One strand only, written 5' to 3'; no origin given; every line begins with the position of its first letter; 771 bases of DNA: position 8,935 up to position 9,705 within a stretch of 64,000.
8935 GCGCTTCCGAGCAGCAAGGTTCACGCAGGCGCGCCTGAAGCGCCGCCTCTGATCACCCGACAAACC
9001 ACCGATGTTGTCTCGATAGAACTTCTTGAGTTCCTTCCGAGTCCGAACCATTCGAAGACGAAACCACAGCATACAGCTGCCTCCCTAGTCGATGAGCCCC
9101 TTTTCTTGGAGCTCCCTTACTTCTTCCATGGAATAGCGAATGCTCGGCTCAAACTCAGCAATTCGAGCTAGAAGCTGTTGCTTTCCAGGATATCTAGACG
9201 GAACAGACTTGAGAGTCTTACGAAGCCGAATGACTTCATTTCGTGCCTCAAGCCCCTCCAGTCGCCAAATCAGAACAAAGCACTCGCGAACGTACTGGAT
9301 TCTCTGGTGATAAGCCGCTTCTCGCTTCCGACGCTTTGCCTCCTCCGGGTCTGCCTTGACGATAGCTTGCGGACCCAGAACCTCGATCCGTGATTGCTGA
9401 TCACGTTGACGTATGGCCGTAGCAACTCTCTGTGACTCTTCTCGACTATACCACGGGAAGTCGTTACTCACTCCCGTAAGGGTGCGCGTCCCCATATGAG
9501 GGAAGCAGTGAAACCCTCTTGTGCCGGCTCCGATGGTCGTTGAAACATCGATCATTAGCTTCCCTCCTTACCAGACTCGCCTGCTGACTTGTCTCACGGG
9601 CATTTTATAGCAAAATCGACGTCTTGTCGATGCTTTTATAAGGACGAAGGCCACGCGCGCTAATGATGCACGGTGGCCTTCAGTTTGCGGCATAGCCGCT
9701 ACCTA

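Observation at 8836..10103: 1.27-kb GC-rich island between alaS and mnmA carrying two small foreign-looking genes and multiple GC hairpins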

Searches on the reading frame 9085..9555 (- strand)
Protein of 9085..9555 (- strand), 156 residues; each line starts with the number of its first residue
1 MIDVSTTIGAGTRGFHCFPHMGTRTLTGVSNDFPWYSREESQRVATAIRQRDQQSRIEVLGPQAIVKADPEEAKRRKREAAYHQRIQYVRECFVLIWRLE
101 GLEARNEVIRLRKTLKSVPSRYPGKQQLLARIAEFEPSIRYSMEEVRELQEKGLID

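Call 4: search_protein_families(library=pfam, proteins=[window:9085-9555:-], max_evalue=1)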
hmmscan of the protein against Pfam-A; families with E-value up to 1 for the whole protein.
window:9085-9555:- (156 aa): 1 family
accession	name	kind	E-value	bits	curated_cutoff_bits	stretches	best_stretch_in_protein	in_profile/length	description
PF05014.21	Nuc_deoxyrib_tr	-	0.15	12.7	28.8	1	34-101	6-72/117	Nucleoside 2-deoxyribosyltransferase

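Call 5: search_protein_families(library=phrogs, proteins=[window:9085-9555:-], max_evalue=1)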
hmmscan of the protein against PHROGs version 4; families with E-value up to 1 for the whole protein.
window:9085-9555:- (156 aa): 4 families
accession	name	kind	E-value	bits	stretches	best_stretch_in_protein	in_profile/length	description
phrog_20158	-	unknown function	0.00098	19.7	1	41-120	33-111/220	-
phrog_9840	-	unknown function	0.3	11.8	0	107-124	6-23/43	-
phrog_25469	-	unknown function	0.47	11.1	1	73-118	120-165/182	-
phrog_18219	-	unknown function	0.93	10.7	0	75-90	11-26/48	-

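Call 7: find_homologous_proteins(query=window:9085-9555:-)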
Query window:9085-9555:- (156 aa): 1 proteins with E <= 0.001 among 55 candidates.
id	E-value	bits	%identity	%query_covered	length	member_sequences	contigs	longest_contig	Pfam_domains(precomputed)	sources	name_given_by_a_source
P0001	1.1e-97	342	100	100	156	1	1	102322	-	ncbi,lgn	-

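Call 12: find_encoding_contigs(protein=P0001, flank=10000)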
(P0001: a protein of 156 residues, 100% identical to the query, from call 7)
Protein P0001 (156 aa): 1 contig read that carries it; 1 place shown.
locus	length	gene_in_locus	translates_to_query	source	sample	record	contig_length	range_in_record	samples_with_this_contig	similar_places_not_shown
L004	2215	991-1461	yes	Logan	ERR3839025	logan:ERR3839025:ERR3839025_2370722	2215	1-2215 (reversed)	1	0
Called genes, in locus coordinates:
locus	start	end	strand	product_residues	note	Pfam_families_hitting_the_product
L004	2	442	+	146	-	?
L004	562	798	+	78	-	-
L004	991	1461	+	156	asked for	-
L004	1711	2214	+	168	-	?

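Call 26: search_dna_similar(query=window:9085-9555:-, collection=phages, mode=protein, max_evalue=1)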
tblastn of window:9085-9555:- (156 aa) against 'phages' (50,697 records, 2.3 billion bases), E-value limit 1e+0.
Records with a match: 3; places in all: 3; records where one place covers at least 80% of the query: 3.
Best place of each record, by identity: <60% 3.
By first word of the organism name: Erwinia 3.
By host as written in the record: Erwinia amylovora 3.
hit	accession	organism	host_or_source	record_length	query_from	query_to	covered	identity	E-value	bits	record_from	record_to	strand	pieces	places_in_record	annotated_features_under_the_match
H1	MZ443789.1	Erwinia phage pEa_SNUABM_36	Erwinia amylovora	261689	28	153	81%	25.2%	7e-1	35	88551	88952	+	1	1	hypothetical protein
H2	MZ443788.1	Erwinia phage pEa_SNUABM_35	Erwinia amylovora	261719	28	153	81%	25.2%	7e-1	35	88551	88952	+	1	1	hypothetical protein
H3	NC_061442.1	Erwinia phage pEa_SNUABM_35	Erwinia amylovora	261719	28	153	81%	25.2%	7e-1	35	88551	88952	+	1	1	hypothetical protein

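Call 33: search_protein_representatives(protein=window:9085-9555:-)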
Query: 156 residues. Proteins with E-value up to 0.001 (for the whole library): 3; up to 1e-10: 1; up to 1e-30: 1. The best 3 are listed.
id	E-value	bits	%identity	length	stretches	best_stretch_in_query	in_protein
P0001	3.6e-98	341.7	100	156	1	1-156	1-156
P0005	3.4e-10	56.3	38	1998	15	74-138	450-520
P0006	6.5e-05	39.2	37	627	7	12-47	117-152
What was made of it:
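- No homologue of the 156-aa protein exists in 1.84 billion representatives (call 33). No homologue exists anywhere (calls 7, 33).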

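Call 41: search_protein_families(library=padloc, proteins=[window:9085-9555:-], max_evalue=1)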
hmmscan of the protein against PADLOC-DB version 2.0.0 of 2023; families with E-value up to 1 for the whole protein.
window:9085-9555:- (156 aa): 0 families

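Call 42: search_protein_families(library=ncbifam, proteins=[window:9085-9555:-], max_evalue=1)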
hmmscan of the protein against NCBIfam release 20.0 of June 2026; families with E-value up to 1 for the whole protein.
window:9085-9555:- (156 aa): 0 families

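Call 43: predict_structure(protein=window:9085-9555:-)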
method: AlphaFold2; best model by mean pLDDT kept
length: 156 residues; sequences in the alignment: 1
mean_pLDDT: 69.1   pTM: 0.51
mean pLDDT of the five models: 69.1, 67.8, 67.3, 65.4, 62.3
residues with pLDDT >= 90: 41; 70-90: 47; 50-70: 22; < 50: 46
segments of 3 or more residues with pLDDT < 50: 1-34, 56-66
pLDDT, mean of each block of 10 residues (from residue 1): 30 34 33 50 61 47 52 87 89 87 91 93 90 91 91 86
secondary structure, 60 per line:
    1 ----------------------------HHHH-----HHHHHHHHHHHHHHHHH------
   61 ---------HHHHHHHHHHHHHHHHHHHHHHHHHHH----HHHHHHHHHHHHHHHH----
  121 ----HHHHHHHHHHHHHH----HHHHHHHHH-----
elements in order: H29-32 H38-54 H70-96 H101-116 H125-138 H143-151
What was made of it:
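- Residues 70-156 fold with pLDDT near 90 from a single sequence (call 43).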

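Call 54: fold_search(model_id=the predicted structure, library=pdb)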
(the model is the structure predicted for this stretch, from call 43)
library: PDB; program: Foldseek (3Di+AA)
matches with E <= 10: 9; with E <= 0.001: 0
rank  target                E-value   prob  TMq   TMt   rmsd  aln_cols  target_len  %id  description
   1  6ha1_t                1.8e+00  0.54  0.38  0.64   4.3        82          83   12  Cryo-EM structure of a 70S Bacillus subtilis ribosome translating the ErmD leader peptide in complex with telithromyci (released 2018-08-29)
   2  2l3l_MODEL_1_A        2.1e+00  0.08  0.28  0.36  14.2       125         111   18  The solution structure of the N-terminal domain of human Tubulin Binding Cofactor C reveals a platform for the (released 2011-09-21)
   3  2j9v                  4.9e+00  0.07  0.24  0.33   8.8        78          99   15  2 Angstrom X-ray structure of the yeast ESCRT-I Vps28 C-terminus (released 2007-01-23)
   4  8qbt_2                5.5e+00  0.11  0.29  0.49   5.6        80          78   15  E. coli ApdP-stalled ribosomal complex (released 2024-03-20)
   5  5t76                  5.9e+00  0.23  0.29  0.22   2.8        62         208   11  A fragment of a human tRNA synthetase (released 2016-11-30)
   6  6r2g_A                6.2e+00  0.08  0.24  0.25  19.8        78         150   20  Crystal structure of a single-chain protein mimetic of the gp41 NHR trimer in complex with the synthetic CHR peptide C (released 2019-07-10)
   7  7nhn_u                7.5e+00  0.07  0.23  0.40  11.4       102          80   14  VgaL, an antibiotic resistance ABCF, in complex with 70S ribosome from Listeria monocytogenes (released 2021-05-05)
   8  5xby_C                7.5e+00  0.03  0.18  0.26   9.9       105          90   21  Crystal structure of the PKA-Protein A fusion protein (end-to-end fusion) (released 2017-07-05)
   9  1fjg_T                8.0e+00  0.11  0.35  0.50   8.2       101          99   19  STRUCTURE OF THE THERMUS THERMOPHILUS 30S RIBOSOMAL SUBUNIT IN COMPLEX WITH THE ANTIBIOTICS STREPTOMYCIN, SPECTINOMYCI (released 2000-09-25)

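Call 56: search_solved_structures(query=window:9085-9555:-, max_evalue=10)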
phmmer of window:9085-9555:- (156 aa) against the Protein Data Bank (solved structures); distinct sequences matched with E-value up to 10: 0.

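Call 65: find_related_loci(query=window:9085-9555:-, collection=viral_contigs, flank=4000)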
Query window:9085-9555:- (156 aa) in viral_contigs; peptide patterns used: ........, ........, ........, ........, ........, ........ (x = any residue, [..] = any of these).
16 stretches matched a pattern, but none encodes a relative of the query by tblastn (E <= 1e-3).

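Call 66: fold_search(model_id=the predicted structure, library=viral)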
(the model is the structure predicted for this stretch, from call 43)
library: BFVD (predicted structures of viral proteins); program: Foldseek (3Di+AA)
matches with E <= 10: 46; with E <= 0.001: 0
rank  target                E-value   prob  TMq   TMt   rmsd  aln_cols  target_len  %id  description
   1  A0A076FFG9            9.2e-01  0.51  0.38  0.43  13.6       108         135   16  Uncharacterized protein [Aureococcus anophagefferens virus]
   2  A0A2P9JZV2            1.2e+00  0.07  0.20  0.07  18.6       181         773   16  Uncharacterized protein [Salmonella phage vB_SpuP_Spp16]
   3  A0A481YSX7            1.4e+00  0.12  0.28  0.11  17.2       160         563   16  ATP-dependent Lon protease [Marseillevirus LCMAC102]
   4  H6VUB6                1.4e+00  0.08  0.22  0.06  18.2       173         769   14  Internal virion protein [Escherichia phage phiKT]
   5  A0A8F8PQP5            1.6e+00  0.23  0.31  0.26  10.4       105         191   19  Uncharacterized protein [Clandestinovirus]
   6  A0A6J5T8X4            2.0e+00  0.05  0.21  0.07  19.2       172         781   16  Uncharacterized protein [uncultured Caudovirales phage]
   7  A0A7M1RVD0            2.3e+00  0.12  0.25  0.16   6.8        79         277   13  GtrB [uncultured phage cr130_1]
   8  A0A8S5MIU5            2.5e+00  0.05  0.19  0.06  21.4       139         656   16  Uncharacterized protein [Siphoviridae sp. ctvyM23]
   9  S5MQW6                3.0e+00  0.20  0.25  0.44   3.7        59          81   12  (no name in the UniProt tables at hand)
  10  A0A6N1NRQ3            3.0e+00  0.02  0.15  0.14  20.3       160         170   14  Putative ORFan [Tupanvirus deep ocean]
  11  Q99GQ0                3.8e+00  0.08  0.23  0.17  13.9       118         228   20  Uncharacterized protein (Fragment) [Culex nigripalpus nucleopolyhedrovirus]
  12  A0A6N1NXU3            4.3e+00  0.06  0.25  0.20  14.0       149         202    9  Putative orfan [Tupanvirus soda lake]
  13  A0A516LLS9            4.3e+00  0.02  0.17  0.12  20.7       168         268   17  (no name in the UniProt tables at hand)
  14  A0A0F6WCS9            4.5e+00  0.06  0.27  0.30  14.8       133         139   14  EF-hand domain-containing protein [Sinorhizobium phage phiN3]
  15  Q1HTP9                5.1e+00  0.03  0.18  0.13  20.2       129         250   19  Anti-apoptotic [Squirrelpox virus]
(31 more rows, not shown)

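Call 70: list_cluster_members(proteins=[P0001, P0002, P0003, P0004, P0007])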
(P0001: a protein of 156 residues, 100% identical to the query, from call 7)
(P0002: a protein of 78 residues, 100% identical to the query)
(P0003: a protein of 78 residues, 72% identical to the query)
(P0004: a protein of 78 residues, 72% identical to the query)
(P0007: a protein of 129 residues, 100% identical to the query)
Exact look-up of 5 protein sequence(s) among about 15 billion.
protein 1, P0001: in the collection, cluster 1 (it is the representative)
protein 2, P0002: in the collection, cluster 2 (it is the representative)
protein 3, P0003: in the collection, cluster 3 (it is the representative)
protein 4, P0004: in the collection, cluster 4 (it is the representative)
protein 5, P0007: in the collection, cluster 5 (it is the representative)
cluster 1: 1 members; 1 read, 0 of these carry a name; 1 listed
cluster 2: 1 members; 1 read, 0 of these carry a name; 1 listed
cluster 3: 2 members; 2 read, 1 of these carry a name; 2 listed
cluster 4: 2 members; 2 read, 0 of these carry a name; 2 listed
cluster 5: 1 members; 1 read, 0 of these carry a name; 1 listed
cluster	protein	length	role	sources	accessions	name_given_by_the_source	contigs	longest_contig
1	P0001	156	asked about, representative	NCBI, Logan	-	-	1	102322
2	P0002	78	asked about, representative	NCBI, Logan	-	-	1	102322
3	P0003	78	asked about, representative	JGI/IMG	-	-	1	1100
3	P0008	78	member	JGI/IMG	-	hypothetical protein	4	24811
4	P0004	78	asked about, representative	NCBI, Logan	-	-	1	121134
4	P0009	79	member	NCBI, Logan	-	-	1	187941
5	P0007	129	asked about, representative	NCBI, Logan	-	-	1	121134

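Call 71: find_encoding_contigs(protein=P0008, flank=5000, max_places=6)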
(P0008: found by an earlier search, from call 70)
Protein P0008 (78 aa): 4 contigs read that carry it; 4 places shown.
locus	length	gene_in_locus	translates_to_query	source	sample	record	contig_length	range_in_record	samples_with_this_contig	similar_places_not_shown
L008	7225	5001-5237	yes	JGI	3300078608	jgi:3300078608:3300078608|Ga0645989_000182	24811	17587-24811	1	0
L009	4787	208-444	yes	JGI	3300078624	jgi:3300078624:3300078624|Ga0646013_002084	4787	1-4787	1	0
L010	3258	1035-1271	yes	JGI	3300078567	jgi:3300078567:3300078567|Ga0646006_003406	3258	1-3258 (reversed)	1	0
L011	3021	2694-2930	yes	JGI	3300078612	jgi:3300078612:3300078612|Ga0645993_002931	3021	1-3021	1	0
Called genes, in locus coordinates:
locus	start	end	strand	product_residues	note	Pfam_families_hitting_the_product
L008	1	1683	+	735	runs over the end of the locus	PF00403:HMA, PF00122:E1-E2_ATPase, PF00702:Hydrolase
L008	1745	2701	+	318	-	PF02674:Colicin_V, PF00188:CAP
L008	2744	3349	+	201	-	PF02698:DUF218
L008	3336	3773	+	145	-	-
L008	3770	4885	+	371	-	PF02540:NAD_synthase (weak), PF03054:tRNA_Me_trans, PF20259:tRNA_Me_trans_M, PF20258:tRNA_Me_trans_C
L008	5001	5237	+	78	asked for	-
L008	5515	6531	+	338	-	PF04055:Radical_SAM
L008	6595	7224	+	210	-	?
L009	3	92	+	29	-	?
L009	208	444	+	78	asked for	-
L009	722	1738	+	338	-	PF04055:Radical_SAM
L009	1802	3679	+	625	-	PF01411:tRNA-synt_2c, PF07973:tRNA_SAD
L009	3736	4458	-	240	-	-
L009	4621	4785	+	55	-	?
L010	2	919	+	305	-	?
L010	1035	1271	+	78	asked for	-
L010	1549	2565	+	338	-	PF04055:Radical_SAM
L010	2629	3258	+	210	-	?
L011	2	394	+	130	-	?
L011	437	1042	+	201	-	PF02698:DUF218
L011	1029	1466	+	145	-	-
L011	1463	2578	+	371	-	PF02540:NAD_synthase (weak), PF03054:tRNA_Me_trans, PF20259:tRNA_Me_trans_M, PF20258:tRNA_Me_trans_C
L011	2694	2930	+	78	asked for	-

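Call 73: search_protein_families(library=ncbifam, proteins=[L009:722-1738:+], max_evalue=0.01)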
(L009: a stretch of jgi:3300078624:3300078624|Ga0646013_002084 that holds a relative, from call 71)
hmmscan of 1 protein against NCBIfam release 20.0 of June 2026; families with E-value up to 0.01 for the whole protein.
L009:722-1738:+ (338 aa): 12 families
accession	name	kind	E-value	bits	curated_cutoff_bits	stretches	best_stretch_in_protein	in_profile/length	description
TIGR04317.1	W_rSAM_matur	equivalog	3.5e-07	29.6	380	1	1-283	3-260/349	tungsten cofactor oxidoreductase radical SAM maturase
NF045702.1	rSAM_GDGT_ether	equivalog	8.7e-07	27.9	450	1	6-136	90-217/486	tetraether lipid synthase Tes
TIGR04167.1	rSAM_SeCys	equivalog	0.00017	20.9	300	1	9-82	15-86/303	arsenosugar biosynthesis radical SAM (seleno)protein ArsS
TIGR03972.1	rSAM_TYW1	equivalog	0.00049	19.3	317.95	1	52-121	122-180/297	4-demethylwyosine synthase TYW1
NF045646.2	rSAM_Se_TrsS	equivalog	0.0018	16.9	490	1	8-98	92-181/441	radical SAM (seleno)protein TrsS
TIGR04321.1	spiroSPASM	subfamily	0.0019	16.9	250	1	22-107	255-338/510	spiro-SPASM protein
TIGR02666.1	moaA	equivalog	0.0034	16.4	284.05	1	8-87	16-100/336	GTP 3',8-cyclase MoaA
TIGR02668.1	moaA_archaeal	equivalog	0.0035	16.4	325.25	1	4-88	12-95/303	GTP 3',8-cyclase MoaA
TIGR04251.1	SCM_rSAM_ScmF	equivalog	0.0043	16.5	400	1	4-93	6-96/353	SynChlorMet cassette radical SAM/SPASM protein ScmF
TIGR03278.1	methan_mark_10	equivalog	0.0063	15.4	350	0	13-73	36-98/404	methyl coenzyme M reductase-arginine methyltransferase Mmp10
NF038283.1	viperin_w_prok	equivalog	0.0082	15.3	180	0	9-93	9-98/281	viperin family antiviral radical SAM protein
TIGR02495.1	NrdG2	equivalog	0.0096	15.3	131.15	0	10-91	24-103/193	anaerobic ribonucleoside-triphosphate reductase activating protein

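Call 74: search_protein_families(library=pfam, proteins=[L009:722-1738:+, L009:3736-4458:-, L008:3336-3773:+], max_evalue=0.01)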
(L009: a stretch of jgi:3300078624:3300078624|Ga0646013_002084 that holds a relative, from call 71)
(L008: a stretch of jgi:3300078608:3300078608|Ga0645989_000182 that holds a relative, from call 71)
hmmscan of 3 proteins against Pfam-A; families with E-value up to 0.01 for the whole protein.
L009:722-1738:+ (338 aa): 1 family
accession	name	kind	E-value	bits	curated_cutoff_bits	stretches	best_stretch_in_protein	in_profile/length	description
PF04055.27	Radical_SAM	-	4.7e-11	43.6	29.5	1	6-131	1-116/166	Radical SAM superfamily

L009:3736-4458:- (240 aa): 0 families

L008:3336-3773:+ (145 aa): 0 families

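Call 82: search_protein_families(library=phrogs, proteins=[L009:722-1738:+], max_evalue=0.1)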
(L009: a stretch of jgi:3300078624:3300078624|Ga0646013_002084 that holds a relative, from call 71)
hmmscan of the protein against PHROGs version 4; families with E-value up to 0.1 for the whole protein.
L009:722-1738:+ (338 aa): 2 families
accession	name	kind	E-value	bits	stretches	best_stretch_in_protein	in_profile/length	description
phrog_1802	-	other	2.9e-05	24.1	1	1-286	43-327/556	radical SAM domain-containing protein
phrog_16999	-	other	0.00012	22.8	1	6-117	15-121/288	Fe-S oxidoreductase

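Call 83: get_annotated_region(hit=H1, flank=1500)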
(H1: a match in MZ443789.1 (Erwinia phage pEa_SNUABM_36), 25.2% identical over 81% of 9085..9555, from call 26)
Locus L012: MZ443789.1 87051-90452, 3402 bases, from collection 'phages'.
description: Erwinia phage pEa_SNUABM_36, complete genome.
organism: Erwinia phage pEa_SNUABM_36 (NCBI taxid 2869558)
taxonomy: Viruses; Duplodnaviria; Heunggongvirae; Uroviricota; Caudoviricetes; Alexandravirus
host: Erwinia amylovora; source: stream water; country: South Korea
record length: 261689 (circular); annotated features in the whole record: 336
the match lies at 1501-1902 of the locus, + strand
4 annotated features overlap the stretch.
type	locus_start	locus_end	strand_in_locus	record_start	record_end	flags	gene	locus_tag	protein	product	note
CDS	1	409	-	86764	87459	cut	-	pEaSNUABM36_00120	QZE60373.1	hypothetical protein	-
CDS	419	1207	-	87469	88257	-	-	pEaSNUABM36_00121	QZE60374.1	hypothetical protein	-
CDS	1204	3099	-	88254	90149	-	-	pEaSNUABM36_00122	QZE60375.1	hypothetical protein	-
CDS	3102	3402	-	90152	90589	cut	-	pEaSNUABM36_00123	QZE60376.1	hypothetical protein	-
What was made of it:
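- Tried and rejected: The tblastn hit in Erwinia jumbo phages lies on the non-coding strand of an annotated gene and was discarded (calls 26, 83).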
